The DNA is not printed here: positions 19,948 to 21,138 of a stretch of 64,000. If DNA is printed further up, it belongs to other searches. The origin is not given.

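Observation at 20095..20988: Membrane-anchored, apparently extracytoplasmic MEMO1-family protein embedded in the surface-protein operon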

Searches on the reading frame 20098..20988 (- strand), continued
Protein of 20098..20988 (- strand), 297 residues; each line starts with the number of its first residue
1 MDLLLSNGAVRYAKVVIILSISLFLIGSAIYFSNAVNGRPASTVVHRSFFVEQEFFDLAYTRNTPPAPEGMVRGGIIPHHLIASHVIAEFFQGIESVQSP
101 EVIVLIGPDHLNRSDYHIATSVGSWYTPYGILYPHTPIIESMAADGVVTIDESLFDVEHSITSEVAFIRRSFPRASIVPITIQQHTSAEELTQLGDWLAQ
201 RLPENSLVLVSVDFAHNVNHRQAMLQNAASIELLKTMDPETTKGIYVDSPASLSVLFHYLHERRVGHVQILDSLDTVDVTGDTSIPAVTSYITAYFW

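Call 83: search_protein_families(library=pfam, proteins=[L055:10372-12015:+, L005:684-1583:+, P0034, P0057, L028:5695-6960:+, L065:5623-6726:+], max_evalue=0.01)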
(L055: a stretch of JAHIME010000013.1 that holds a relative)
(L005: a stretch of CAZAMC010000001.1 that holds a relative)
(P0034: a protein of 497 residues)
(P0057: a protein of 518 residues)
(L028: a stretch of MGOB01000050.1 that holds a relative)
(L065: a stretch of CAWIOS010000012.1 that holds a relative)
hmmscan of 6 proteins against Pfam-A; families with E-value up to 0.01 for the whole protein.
L055:10372-12015:+ (548 aa): 2 families
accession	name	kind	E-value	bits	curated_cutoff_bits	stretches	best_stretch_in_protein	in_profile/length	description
PF01871.22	AMMECR1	-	5e-55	186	25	1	370-537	2-168/168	AMMECR1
PF01875.22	Memo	-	2.6e-54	184.7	27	1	54-324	2-256/269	Memo-like protein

L005:684-1583:+ (300 aa): 2 families
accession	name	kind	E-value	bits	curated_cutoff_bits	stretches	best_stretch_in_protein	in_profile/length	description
PF01875.22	Memo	-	2.7e-15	56.7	27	1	89-277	49-251/269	Memo-like protein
PF02900.23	LigB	-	7.3e-05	22.4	26.3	0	160-254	118-225/269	Catalytic LigB subunit of aromatic ring-opening dioxygenase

P0034 (497 aa): 1 family
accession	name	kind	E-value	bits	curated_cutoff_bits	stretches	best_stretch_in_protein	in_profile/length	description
PF01875.22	Memo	-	5.2e-20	72.2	27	1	68-237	36-215/269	Memo-like protein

P0057 (518 aa): 1 family
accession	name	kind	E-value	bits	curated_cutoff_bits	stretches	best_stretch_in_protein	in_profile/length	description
PF01875.22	Memo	-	1.1e-28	100.6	27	1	80-281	46-260/269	Memo-like protein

L028:5695-6960:+ (422 aa): 2 families
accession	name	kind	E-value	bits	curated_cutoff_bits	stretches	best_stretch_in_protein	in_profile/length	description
PF01875.22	Memo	-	7.6e-25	88.1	27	1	154-346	53-255/269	Memo-like protein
PF02900.23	LigB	-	0.00021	20.9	26.3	1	227-310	120-219/269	Catalytic LigB subunit of aromatic ring-opening dioxygenase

L065:5623-6726:+ (368 aa): 1 family
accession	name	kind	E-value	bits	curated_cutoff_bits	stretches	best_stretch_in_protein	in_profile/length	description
PF01875.22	Memo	-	5.1e-23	82.1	27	1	145-333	51-253/269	Memo-like protein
